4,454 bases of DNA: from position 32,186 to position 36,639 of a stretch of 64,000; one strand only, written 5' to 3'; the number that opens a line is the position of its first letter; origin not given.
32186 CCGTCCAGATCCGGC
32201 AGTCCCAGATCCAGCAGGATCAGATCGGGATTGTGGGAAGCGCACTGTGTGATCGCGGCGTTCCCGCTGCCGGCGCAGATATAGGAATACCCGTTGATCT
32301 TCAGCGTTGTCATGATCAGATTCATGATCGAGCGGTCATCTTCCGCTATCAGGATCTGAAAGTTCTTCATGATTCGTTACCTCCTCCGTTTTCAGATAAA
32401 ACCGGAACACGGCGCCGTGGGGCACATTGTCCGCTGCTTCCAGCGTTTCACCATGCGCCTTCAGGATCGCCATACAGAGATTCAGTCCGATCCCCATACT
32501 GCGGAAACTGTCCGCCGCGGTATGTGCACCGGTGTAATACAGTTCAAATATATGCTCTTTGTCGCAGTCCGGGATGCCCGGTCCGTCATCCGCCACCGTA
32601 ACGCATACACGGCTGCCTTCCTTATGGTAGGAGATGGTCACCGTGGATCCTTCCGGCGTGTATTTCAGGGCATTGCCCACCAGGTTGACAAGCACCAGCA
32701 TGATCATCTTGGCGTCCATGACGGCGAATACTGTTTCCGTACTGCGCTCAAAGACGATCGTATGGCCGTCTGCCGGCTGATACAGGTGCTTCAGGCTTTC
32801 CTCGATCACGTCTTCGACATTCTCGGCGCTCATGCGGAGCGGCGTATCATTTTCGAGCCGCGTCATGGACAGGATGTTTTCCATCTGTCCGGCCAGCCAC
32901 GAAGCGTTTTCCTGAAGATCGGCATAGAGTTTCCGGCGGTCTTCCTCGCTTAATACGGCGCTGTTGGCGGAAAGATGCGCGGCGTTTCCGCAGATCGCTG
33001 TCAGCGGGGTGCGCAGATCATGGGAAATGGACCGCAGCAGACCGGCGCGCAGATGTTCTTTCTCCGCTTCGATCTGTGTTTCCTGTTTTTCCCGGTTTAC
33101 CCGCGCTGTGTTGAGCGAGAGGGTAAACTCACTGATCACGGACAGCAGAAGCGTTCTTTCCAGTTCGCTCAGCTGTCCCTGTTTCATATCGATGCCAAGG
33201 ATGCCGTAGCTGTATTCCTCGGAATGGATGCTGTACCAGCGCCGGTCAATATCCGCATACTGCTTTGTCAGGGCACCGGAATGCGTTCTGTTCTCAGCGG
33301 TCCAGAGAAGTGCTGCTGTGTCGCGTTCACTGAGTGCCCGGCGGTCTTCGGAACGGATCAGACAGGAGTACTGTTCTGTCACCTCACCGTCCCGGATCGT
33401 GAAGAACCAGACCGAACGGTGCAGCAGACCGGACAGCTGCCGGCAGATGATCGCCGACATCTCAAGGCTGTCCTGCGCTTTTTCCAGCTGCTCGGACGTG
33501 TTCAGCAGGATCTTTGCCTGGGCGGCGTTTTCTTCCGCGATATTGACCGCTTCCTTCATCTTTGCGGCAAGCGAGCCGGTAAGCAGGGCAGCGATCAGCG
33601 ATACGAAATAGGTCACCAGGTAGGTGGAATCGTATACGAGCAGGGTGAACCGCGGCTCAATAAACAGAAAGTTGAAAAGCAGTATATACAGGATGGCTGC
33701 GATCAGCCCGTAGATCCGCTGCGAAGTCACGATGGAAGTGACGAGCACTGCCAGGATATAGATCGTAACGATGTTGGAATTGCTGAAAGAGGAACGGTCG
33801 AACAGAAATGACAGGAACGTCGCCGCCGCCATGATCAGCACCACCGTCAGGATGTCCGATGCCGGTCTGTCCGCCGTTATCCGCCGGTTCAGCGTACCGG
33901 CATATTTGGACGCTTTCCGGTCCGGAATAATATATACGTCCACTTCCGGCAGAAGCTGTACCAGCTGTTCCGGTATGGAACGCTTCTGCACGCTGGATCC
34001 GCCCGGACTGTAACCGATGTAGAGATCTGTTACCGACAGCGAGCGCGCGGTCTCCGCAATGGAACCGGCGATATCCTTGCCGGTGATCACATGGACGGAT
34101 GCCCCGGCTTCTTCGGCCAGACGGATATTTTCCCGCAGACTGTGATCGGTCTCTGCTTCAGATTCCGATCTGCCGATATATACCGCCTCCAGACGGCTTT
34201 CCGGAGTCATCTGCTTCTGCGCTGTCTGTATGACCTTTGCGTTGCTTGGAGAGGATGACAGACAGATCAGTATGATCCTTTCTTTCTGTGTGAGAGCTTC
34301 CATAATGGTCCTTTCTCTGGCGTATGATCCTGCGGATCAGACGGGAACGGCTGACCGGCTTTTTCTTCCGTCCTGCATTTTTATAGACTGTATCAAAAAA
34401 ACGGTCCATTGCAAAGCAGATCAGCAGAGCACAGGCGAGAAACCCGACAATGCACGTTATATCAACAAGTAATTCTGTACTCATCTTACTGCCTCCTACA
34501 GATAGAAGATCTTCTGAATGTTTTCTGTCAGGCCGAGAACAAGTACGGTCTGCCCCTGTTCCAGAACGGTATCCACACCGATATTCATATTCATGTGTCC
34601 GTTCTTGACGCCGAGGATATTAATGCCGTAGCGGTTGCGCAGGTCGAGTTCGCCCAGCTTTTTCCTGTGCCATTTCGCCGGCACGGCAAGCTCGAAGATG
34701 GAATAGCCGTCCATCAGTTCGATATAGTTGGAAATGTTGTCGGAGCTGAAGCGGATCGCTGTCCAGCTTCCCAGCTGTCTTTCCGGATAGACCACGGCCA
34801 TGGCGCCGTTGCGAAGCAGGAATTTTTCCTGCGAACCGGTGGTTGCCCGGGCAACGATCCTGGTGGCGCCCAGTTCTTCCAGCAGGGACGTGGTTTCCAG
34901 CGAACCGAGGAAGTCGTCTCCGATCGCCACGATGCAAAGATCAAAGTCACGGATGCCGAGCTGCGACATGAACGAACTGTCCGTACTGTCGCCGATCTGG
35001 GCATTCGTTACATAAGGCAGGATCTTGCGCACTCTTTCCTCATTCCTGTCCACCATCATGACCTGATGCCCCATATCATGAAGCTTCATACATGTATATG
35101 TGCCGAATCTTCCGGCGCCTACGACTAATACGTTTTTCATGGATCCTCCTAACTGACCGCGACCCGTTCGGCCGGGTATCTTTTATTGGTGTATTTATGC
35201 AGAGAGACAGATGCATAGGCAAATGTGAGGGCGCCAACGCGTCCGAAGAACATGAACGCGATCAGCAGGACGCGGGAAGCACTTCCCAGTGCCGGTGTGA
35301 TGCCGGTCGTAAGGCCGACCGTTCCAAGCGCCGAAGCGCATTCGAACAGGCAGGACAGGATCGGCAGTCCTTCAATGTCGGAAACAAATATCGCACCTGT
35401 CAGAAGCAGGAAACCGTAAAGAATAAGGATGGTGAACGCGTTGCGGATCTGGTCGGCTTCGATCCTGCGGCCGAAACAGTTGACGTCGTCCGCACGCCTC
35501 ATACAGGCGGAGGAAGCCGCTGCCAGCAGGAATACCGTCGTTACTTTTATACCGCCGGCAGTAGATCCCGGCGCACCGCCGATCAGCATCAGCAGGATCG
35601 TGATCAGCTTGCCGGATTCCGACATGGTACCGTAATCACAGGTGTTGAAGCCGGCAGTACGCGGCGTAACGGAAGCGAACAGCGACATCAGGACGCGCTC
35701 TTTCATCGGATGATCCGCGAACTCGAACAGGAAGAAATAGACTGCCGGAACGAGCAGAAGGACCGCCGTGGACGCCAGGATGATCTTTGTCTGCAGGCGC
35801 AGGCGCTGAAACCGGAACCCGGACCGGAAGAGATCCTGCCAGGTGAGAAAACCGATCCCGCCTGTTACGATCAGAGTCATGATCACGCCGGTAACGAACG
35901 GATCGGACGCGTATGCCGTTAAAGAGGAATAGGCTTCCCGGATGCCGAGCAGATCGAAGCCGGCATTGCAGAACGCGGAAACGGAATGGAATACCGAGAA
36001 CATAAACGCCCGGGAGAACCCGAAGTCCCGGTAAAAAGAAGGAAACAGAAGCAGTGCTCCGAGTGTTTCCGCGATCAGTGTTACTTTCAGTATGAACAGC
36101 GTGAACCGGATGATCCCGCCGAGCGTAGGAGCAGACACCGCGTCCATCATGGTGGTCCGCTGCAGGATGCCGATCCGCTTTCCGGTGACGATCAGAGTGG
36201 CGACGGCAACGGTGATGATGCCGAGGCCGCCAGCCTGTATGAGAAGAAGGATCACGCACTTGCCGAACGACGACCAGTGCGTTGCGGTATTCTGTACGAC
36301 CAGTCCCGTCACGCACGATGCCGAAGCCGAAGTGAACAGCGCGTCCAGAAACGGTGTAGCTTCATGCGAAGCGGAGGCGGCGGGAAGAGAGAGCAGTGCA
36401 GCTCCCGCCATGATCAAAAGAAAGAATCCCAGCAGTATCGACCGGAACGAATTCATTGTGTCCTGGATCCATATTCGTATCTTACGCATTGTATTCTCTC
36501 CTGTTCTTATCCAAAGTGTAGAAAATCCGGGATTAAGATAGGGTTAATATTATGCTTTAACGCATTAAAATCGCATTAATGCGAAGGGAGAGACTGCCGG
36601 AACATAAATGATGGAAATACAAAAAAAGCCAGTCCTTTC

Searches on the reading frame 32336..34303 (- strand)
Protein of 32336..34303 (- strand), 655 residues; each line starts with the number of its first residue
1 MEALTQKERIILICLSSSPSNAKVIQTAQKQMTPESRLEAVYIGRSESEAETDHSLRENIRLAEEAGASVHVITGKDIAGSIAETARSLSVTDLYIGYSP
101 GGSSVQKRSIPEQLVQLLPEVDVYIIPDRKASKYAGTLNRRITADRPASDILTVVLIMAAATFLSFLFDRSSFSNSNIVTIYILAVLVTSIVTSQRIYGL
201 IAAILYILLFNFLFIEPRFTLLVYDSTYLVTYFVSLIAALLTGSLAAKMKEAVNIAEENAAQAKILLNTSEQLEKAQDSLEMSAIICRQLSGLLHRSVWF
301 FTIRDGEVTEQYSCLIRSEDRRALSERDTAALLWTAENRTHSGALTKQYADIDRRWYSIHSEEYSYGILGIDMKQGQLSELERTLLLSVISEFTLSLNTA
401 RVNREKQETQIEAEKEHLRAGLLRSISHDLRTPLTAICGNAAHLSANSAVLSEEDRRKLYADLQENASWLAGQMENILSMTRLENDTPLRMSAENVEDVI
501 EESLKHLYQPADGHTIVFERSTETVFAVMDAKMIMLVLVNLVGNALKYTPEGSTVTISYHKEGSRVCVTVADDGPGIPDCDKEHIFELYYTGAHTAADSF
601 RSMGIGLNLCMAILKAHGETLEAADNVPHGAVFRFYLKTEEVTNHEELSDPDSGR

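Call 5: search_protein_families(library=pfam, proteins=[window:32336-34303:-])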
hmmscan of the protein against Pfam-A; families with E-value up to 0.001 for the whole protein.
window:32336-34303:- (655 aa): 3 families
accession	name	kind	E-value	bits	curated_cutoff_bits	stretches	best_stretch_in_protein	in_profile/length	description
PF13493.11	DUF4118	-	6e-25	87.5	28.4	1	152-258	2-106/107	Domain of unknown function (DUF4118)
PF02518.31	HATPase_c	-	3.8e-21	76.1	26.4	1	530-640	2-110/111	Histidine kinase-, DNA gyrase B-, and HSP90-like ATPase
PF00512.31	HisKA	-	7.7e-10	39.1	26.9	1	420-485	3-65/66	His Kinase A (phospho-acceptor) domain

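Call 6: search_protein_families(library=ncbifam, proteins=[window:32336-34303:-])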
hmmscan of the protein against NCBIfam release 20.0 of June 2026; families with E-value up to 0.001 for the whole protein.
window:32336-34303:- (655 aa): 74 families (the best 25 are shown)
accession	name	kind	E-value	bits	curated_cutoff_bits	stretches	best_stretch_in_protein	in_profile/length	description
NF007793.0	PRK10490.1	equivalog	5.5e-72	243.1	1123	1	10-647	252-890/895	two-component system sensor histidine kinase KdpD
NF047874.1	MASE3_PAS_HK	subfamily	6.1e-36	124.4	560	1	152-647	122-633/655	MASE3 domain-containing sensor histidine kinase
TIGR02966.1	phoR_proteo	equivalog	1.2e-32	113.2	334.2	1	416-636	111-332/333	phosphate regulon sensor histidine kinase PhoR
NF008312.0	PRK11100.1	equivalog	3.1e-31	108.7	356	1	423-639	260-474/477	two-component system sensor histidine kinase CreC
NF046044.1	PnpS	equivalog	5.8e-31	107.9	400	1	416-637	167-389/390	two-component system histidine kinase PnpS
NF006800.0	PRK09303.1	equivalog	4.8e-28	98.2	342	1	404-637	136-375/383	histidine kinase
TIGR01386.1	cztS_silS_copS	subfamily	1.9e-25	89.8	292.55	1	426-634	248-453/457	heavy metal sensor histidine kinase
NF047465.1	hybrid_HK_LvrA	exception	2e-25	89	1200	1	400-636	180-419/819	hybrid histidine kinase/response regulator LvrA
NF033092.0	HK_WalK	equivalog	2.9e-25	88.9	725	1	419-637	372-592/594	cell wall metabolism sensor histidine kinase WalK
NF033091.0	HK_VanS_ACDEFG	equivalog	1.2e-24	86.9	400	1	386-625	42-281/293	vancomycin resistance histidine kinase VanS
NF041880.1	EPS_EpsF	equivalog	9.3e-24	83.8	900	1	422-626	277-478/492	response regulator EpsF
NF045911.1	TCSHisKinNblS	equivalog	1.1e-23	83.5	1000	1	407-638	376-619/621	two-component system sensor histidine kinase NblS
NF041735.1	hist_kin_RppB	equivalog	2.7e-23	82.5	400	1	427-637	224-437/438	two-component system sensor histidine kinase RppB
NF007898.0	PRK10604.1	equivalog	6.7e-23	81.5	478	1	421-643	214-427/433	two-component system sensor histidine kinase RstB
NF007688.0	PRK10364.1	equivalog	6.8e-23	81.1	479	1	399-639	217-451/460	two-component system sensor histidine kinase ZraS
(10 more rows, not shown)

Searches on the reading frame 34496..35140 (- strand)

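Call 5: search_protein_families(library=pfam, proteins=[window:34496-35140:-])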
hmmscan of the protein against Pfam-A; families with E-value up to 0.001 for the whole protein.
window:34496-35140:- (214 aa): 8 families
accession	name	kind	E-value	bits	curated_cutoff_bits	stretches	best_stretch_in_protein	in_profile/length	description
PF02254.24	TrkA_N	-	1.9e-22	80.2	23.8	1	4-119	1-116/116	TrkA-N domain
PF02080.26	TrkA_C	-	2.1e-11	44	27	1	149-211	4-66/71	TrkA-C domain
PF03721.20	UDPG_MGDP_dh_N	-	3e-05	24.1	27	1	3-40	2-39/187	UDP-glucose/GDP-mannose dehydrogenase family, NAD binding domain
PF01488.26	Shikimate_DH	-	7.3e-05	23.3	24.3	1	2-53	13-65/138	Shikimate / quinate 5-dehydrogenase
PF02558.23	ApbA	-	7.8e-05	22.8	22.2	1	4-42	1-38/150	Ketopantoate reductase PanE/ApbA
PF13241.12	NAD_binding_7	-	0.00053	21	22.1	0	2-76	8-72/104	Putative NAD(P)-binding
PF00106.31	adh_short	-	0.00072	19.5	26.6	0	2-46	1-46/195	short chain dehydrogenase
PF01210.29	NAD_Gly3P_dh_N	-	0.00096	19.6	23.1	0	4-46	2-44/158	NAD-dependent glycerol-3-phosphate dehydrogenase N-terminus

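Call 6: search_protein_families(library=ncbifam, proteins=[window:34496-35140:-])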
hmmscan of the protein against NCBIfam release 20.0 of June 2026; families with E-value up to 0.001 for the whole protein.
window:34496-35140:- (214 aa): 18 families
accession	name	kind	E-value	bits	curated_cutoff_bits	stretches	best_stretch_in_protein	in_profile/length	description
NF007039.0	PRK09496.3-2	equivalog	4.9e-14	52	293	1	3-212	2-217/446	Trk system potassium transporter TrkA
NF007041.0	PRK09496.3-4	equivalog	1.6e-12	46.9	386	1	1-210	227-438/450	Trk system potassium transporter TrkA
NF007043.0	PRK09496.3-6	equivalog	3.8e-11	42.4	384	1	2-211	232-440/445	Trk system potassium transporter TrkA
NF007034.0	PRK09496.2-1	subfamily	4.5e-11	42.3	344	1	2-144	228-370/445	Trk system potassium transporter TrkA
NF007038.0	PRK09496.2-6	equivalog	2.1e-08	33.4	374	1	3-145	2-149/445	Trk system potassium transporter TrkA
NF007042.0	PRK09496.3-5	equivalog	7.3e-08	31.5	467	0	47-203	294-450/466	Trk system potassium transporter TrkA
NF007033.0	PRK09496.1-5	equivalog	8.5e-08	31.7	338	1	2-211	226-443/449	Trk system potassium transporter TrkA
NF007031.0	PRK09496.1-2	equivalog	6.3e-07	28.8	289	1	4-73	3-308/458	Trk system potassium transporter TrkA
NF002924.0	PRK03562.1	equivalog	4.5e-06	25.4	752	1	3-104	404-505/623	glutathione-regulated potassium-efflux system protein KefC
NF007032.0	PRK09496.1-4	equivalog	1.7e-05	24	309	1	2-97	232-327/457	Trk system potassium transporter TrkA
NF007950.1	PRK10669.1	equivalog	2.5e-05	23.3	700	1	3-124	419-540/547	YbaL family putative K(+) efflux transporter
NF003437.0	PRK04965.1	equivalog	9.9e-05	21.5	392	1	2-49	142-189/378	NADH:flavorubredoxin reductase NorW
TIGR03026.1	NDP-sugDHase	subfamily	0.00011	21.1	189.8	1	3-40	2-39/413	nucleotide sugar dehydrogenase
NF000941.0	PRK00094.1-3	equivalog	0.00014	21.2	423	1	1-47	1-47/336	NAD(P)H-dependent glycerol-3-phosphate dehydrogenase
TIGR03911.1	pyrrolys_PylD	equivalog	0.00017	20.8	150.05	1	2-54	146-198/266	3-methylornithyl-N6-L-lysine dehydrogenase PylD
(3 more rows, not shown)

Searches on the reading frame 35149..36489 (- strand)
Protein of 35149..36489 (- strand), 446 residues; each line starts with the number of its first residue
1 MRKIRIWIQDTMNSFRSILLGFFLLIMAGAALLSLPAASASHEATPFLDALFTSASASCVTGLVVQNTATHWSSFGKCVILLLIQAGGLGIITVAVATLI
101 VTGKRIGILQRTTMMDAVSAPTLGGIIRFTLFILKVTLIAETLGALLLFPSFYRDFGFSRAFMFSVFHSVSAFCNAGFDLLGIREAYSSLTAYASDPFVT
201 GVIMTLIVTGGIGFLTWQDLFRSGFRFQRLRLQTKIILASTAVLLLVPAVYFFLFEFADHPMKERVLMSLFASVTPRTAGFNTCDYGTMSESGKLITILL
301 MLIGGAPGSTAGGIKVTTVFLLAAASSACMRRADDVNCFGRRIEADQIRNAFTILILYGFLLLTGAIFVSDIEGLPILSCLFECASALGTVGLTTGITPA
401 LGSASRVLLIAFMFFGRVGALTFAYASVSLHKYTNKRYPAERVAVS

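Call 5: search_protein_families(library=pfam, proteins=[window:35149-36489:-])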
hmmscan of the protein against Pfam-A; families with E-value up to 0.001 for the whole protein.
window:35149-36489:- (446 aa): 1 family
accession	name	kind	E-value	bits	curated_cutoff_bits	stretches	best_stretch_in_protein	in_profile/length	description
PF02386.22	TrkH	-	8.4e-51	173.4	27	1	41-427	57-490/502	Cation transport protein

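Call 6: search_protein_families(library=ncbifam, proteins=[window:35149-36489:-])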
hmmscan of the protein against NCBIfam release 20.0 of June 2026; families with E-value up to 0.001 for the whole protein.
window:35149-36489:- (446 aa): 2 families
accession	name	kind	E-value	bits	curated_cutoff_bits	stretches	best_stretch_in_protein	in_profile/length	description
TIGR00933.1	2a38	subfamily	1.6e-90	304.1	331.15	1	32-417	1-391/391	TrkH family potassium uptake protein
TIGR00934.2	2a38euk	subfamily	1.9e-10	39.8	441.9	1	238-311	620-697/834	TRK family potassium/sodium uptake transporter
